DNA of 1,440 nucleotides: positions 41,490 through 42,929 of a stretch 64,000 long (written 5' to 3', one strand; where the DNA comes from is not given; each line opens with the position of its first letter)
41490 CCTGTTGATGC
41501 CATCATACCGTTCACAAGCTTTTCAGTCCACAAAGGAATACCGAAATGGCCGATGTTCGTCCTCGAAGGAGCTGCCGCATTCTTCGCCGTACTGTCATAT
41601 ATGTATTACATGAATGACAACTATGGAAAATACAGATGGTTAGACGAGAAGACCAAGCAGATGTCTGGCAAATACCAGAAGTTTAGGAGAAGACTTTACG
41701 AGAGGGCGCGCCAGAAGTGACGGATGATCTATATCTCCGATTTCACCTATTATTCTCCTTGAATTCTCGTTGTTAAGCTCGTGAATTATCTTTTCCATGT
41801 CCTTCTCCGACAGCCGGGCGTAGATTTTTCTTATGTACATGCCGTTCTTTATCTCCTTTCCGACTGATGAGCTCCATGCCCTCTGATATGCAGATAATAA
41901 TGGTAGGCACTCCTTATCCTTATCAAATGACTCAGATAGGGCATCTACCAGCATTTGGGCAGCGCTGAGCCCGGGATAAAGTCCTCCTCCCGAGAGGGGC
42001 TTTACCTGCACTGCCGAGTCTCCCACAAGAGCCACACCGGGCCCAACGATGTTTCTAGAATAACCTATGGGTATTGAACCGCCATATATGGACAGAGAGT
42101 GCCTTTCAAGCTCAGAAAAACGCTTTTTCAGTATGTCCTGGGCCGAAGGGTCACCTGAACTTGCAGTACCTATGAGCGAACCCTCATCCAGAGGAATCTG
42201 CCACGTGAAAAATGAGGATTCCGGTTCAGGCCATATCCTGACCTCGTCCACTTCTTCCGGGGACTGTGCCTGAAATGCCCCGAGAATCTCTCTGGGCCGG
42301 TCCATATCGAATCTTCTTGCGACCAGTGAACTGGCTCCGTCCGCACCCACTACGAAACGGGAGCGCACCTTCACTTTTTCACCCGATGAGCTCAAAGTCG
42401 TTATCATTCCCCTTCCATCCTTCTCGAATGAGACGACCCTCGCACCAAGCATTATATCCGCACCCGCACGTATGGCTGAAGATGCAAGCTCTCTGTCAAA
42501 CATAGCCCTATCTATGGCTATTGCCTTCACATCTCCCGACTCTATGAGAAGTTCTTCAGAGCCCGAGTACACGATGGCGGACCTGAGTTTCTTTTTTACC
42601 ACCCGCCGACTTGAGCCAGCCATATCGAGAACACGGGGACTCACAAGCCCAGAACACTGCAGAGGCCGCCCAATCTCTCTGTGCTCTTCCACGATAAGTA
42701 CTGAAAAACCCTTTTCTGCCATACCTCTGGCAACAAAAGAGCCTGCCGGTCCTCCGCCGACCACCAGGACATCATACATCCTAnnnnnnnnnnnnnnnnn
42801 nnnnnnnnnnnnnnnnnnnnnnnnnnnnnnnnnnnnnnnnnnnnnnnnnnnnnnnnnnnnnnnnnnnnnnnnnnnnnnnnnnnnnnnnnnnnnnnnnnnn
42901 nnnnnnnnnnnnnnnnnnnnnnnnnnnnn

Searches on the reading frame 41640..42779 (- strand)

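Call 61: search_protein_families(library=pfam, proteins=[window:41640-42779:-], max_evalue=0.00001)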
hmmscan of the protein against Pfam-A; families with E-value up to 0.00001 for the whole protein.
window:41640-42779:- (379 aa): 8 families
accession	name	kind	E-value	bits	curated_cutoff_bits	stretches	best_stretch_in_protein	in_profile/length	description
PF01494.25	FAD_binding_3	-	3.7e-20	72.9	22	1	2-162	2-172/349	FAD binding domain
PF01266.30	DAO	-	1e-12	48.7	27.9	0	3-37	1-35/353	FAD dependent oxidoreductase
PF05834.18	Lycopene_cycl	-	3.7e-11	43.2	23.4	1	3-153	1-145/380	Lycopene cyclase protein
PF12831.13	FAD_oxidored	-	8.4e-09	35.6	27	1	3-154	1-151/416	FAD dependent oxidoreductase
PF04820.20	Trp_halogenase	-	7.7e-08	32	21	0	86-289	152-362/458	Tryptophan halogenase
PF03486.20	HI0933_like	-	1.3e-07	31.8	50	1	3-44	2-43/244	HI0933-like protein Rossmann domain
PF07992.20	Pyr_redox_2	-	2.3e-06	27.7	26.1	1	2-151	1-111/291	Pyridine nucleotide-disulphide oxidoreductase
PF13450.12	NAD_binding_8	-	9.6e-06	26.2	21.9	0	6-37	1-32/68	NAD(P)-binding Rossmann-like domain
